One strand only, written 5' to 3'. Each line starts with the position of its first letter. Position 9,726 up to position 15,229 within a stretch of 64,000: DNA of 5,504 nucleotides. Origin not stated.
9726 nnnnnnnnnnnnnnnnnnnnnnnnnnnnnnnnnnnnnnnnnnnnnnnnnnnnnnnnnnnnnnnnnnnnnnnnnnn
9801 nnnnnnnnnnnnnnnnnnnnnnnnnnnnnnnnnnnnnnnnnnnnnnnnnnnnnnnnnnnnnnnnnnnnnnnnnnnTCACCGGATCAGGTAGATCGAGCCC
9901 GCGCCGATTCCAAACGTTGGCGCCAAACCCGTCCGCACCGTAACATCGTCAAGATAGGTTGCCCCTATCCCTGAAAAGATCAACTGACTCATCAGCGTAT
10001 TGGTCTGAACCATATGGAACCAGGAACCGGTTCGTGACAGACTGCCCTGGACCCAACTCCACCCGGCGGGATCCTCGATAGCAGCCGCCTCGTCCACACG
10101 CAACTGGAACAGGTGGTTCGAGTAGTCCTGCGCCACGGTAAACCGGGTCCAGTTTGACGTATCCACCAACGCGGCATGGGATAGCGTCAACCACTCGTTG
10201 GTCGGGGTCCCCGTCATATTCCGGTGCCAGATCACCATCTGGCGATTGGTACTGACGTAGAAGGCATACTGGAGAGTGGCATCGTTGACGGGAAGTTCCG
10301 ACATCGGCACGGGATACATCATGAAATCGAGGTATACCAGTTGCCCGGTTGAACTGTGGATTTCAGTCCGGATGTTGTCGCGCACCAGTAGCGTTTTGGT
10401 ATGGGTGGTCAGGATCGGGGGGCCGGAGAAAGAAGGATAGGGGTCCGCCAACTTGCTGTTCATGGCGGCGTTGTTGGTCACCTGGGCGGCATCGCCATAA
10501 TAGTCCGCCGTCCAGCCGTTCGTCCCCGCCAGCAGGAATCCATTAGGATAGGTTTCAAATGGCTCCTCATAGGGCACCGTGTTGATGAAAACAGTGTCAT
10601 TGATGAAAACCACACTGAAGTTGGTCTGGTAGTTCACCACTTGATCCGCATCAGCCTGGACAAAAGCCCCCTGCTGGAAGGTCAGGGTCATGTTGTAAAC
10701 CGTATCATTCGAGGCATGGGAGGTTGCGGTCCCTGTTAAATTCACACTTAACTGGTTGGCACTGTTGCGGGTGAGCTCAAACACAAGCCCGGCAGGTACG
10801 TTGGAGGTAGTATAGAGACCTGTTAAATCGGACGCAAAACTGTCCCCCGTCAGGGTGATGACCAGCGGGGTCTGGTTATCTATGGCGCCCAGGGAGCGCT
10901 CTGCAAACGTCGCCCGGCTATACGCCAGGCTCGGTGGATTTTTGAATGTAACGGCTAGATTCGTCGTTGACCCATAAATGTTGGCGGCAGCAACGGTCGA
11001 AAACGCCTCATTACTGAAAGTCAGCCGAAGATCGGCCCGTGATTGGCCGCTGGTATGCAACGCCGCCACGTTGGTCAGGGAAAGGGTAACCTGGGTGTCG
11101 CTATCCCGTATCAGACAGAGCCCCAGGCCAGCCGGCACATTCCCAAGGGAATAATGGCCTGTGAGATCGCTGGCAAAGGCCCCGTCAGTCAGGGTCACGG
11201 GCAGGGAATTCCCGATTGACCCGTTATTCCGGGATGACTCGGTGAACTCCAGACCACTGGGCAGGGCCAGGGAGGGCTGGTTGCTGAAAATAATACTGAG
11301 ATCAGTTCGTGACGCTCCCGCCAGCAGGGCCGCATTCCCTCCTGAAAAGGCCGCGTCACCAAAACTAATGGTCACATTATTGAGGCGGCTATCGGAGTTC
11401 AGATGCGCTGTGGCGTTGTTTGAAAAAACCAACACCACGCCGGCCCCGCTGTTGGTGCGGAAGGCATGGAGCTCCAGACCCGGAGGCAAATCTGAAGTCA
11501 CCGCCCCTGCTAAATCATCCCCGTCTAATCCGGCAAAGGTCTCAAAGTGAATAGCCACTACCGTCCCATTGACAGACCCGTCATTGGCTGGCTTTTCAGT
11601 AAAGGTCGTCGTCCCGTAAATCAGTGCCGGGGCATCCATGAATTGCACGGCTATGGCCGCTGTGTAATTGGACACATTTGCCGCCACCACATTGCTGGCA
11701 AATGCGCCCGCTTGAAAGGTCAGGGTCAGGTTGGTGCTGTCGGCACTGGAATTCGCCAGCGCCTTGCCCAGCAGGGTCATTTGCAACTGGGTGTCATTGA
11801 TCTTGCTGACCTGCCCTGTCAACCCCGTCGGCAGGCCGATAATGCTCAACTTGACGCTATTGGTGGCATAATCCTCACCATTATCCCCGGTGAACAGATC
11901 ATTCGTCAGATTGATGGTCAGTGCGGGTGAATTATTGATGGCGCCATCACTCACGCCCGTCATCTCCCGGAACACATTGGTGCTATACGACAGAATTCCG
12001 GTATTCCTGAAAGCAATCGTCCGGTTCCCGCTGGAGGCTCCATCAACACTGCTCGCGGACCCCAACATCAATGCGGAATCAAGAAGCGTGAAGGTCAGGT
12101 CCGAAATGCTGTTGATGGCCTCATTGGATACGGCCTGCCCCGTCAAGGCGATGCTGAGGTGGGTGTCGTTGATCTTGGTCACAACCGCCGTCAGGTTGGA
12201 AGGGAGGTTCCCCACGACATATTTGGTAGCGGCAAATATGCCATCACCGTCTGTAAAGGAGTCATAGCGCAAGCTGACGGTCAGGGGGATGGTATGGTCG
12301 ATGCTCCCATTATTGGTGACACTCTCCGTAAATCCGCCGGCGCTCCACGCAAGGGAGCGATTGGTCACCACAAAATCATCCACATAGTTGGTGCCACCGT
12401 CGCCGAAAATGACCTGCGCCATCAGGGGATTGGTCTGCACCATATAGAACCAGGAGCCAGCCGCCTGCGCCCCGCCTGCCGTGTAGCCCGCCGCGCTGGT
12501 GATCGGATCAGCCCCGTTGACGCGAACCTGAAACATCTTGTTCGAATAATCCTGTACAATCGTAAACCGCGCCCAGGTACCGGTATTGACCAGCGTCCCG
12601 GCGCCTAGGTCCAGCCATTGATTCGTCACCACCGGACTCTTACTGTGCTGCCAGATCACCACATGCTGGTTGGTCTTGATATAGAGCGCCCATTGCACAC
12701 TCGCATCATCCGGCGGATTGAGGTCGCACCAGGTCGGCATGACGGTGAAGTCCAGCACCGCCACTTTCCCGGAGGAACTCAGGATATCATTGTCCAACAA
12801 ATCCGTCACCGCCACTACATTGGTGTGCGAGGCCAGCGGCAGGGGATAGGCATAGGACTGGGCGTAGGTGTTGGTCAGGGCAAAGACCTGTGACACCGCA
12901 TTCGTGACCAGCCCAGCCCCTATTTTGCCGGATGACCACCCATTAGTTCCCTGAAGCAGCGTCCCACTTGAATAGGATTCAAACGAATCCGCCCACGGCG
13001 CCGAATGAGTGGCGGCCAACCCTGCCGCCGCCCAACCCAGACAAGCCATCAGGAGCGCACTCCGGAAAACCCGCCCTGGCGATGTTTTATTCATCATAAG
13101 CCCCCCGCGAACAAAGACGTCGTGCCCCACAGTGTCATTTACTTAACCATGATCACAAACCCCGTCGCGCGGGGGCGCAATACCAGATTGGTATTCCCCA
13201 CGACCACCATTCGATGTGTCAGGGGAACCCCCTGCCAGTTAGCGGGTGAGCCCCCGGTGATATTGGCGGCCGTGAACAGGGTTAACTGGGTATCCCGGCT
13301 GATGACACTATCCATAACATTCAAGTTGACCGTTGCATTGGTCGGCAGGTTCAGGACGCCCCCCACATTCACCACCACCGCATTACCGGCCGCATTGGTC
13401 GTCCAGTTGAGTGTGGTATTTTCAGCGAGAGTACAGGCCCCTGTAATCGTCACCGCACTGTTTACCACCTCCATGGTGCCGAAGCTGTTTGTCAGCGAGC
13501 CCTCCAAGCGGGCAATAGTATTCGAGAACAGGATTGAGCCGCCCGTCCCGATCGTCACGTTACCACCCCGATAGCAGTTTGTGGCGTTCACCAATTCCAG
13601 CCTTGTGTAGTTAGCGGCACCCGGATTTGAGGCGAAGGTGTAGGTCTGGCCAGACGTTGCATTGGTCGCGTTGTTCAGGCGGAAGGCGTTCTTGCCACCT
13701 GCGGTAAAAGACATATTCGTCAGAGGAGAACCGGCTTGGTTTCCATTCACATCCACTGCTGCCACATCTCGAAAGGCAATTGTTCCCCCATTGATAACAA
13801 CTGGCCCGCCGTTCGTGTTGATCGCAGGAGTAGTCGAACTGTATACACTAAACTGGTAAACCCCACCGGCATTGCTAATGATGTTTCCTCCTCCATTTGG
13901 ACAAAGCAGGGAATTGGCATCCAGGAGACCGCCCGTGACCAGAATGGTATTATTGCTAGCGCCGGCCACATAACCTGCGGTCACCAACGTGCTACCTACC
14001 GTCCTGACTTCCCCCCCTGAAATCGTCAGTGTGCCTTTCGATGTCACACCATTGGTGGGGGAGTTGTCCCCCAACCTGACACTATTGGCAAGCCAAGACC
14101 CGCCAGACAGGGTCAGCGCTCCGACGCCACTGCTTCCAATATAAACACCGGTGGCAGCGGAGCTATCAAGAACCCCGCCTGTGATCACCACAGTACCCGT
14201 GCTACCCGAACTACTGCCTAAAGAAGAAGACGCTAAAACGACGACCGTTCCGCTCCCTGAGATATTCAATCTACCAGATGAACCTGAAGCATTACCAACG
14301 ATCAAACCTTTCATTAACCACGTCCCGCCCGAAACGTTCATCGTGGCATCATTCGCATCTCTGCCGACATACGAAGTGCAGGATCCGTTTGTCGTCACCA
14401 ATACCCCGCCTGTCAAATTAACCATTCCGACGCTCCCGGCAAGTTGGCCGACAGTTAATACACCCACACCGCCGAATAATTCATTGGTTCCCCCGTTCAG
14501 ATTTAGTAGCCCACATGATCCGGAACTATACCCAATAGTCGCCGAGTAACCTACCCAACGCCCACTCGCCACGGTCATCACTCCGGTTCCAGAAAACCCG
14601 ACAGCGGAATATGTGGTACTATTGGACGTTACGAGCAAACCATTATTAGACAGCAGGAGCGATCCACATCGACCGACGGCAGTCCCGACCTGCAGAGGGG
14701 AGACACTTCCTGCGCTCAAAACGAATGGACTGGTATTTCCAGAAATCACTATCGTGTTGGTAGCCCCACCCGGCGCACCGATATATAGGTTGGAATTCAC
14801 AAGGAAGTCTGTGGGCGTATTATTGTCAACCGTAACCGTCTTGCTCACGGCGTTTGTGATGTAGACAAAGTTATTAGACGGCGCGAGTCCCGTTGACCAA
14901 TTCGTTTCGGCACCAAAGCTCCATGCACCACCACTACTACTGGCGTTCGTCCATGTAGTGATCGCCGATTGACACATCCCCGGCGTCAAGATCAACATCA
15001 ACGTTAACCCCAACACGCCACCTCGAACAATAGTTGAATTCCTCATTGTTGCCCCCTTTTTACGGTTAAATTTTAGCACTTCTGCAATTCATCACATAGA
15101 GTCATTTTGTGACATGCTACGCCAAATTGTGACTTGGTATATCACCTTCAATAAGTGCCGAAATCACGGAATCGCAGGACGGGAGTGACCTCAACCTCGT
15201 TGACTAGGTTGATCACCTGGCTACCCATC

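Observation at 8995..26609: Conserved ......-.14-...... direct-repeat motif in four promoters of the giant-secreted-protein locus; putative AraC regulon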

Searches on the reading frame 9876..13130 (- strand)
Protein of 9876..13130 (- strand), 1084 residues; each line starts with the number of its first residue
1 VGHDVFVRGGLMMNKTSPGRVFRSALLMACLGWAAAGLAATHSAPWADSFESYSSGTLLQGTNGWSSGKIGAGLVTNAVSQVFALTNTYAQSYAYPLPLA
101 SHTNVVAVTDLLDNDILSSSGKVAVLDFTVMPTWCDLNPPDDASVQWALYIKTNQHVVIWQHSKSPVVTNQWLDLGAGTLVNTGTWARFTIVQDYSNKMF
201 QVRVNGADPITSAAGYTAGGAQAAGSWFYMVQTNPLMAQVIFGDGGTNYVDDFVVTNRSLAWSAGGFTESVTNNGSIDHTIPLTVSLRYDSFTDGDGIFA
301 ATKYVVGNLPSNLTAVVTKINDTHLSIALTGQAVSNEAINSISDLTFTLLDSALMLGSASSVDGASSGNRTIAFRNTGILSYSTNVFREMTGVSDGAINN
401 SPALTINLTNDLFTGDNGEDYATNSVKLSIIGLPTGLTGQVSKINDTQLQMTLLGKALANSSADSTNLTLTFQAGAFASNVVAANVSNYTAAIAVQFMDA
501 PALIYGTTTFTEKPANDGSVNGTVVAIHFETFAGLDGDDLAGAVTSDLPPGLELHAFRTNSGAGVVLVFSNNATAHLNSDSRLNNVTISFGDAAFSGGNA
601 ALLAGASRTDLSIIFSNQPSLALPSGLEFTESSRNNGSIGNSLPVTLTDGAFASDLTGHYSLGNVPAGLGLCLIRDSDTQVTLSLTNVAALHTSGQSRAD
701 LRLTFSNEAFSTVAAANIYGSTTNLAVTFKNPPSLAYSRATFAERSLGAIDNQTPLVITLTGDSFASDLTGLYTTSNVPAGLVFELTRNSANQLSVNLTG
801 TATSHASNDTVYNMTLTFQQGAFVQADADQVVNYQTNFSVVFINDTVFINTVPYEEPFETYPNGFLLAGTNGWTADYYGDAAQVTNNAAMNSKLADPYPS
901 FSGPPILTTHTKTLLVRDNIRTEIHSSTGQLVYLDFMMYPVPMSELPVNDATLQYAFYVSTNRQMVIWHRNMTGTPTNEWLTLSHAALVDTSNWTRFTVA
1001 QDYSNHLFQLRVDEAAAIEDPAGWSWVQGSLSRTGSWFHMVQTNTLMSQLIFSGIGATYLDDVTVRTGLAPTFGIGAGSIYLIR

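Call 10: search_protein_families(library=pfam, proteins=[window:9876-13130:-], max_evalue=0.01)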
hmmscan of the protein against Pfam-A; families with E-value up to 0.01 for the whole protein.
window:9876-13130:- (1084 aa): 0 families

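Call 45: search_protein_families(library=ncbifam, proteins=[window:9876-13130:-], max_evalue=0.01)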
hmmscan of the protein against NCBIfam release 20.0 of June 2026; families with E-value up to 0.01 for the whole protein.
window:9876-13130:- (1084 aa): 0 families

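Call 56: search_protein_families(library=pfam, proteins=[window:9876-13130:-], max_evalue=5)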
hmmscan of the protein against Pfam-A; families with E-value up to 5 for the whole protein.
window:9876-13130:- (1084 aa): 0 families
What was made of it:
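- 9876..15046 (-): Transcription unit behind site a: a 635-aa protein and a 1084-aa protein, both with signal-peptide-like N-termini and no recognisable domains. No hits in Pfam or NCBIfam (calls 10, 45, 56).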

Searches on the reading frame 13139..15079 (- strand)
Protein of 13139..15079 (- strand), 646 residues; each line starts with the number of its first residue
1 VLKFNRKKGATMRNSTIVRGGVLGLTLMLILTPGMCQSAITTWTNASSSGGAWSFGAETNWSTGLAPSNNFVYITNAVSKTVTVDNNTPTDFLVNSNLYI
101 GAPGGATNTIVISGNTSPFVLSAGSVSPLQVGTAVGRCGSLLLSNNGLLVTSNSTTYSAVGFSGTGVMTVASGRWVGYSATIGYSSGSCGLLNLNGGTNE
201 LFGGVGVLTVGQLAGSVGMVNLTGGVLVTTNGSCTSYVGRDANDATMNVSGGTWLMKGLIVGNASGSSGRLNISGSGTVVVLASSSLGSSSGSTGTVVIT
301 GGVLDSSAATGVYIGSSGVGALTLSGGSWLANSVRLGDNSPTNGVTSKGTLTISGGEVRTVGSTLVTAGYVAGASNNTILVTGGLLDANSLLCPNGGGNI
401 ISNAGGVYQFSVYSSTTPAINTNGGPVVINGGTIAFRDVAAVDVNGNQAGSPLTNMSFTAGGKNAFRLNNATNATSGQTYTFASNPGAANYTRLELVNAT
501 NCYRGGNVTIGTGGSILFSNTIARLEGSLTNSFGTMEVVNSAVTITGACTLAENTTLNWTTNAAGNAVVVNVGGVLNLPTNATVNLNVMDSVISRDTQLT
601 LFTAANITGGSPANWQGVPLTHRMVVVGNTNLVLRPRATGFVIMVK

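Call 10: search_protein_families(library=pfam, proteins=[window:13139-15079:-], max_evalue=0.01)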
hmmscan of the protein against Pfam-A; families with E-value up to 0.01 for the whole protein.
window:13139-15079:- (646 aa): 0 families

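Call 45: search_protein_families(library=ncbifam, proteins=[window:13139-15046:-], max_evalue=0.01)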
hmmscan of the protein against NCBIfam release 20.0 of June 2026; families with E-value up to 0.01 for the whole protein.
window:13139-15046:- (635 aa): 0 families

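Call 56: search_protein_families(library=pfam, proteins=[window:13139-15046:-], max_evalue=5)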
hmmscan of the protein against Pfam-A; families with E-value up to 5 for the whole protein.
window:13139-15046:- (635 aa): 1 family
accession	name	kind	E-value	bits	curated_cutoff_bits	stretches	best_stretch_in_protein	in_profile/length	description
PF18428.7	BRCT_3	-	0.25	11.8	26.1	1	215-253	50-88/102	BRCA1 C Terminus (BRCT) domain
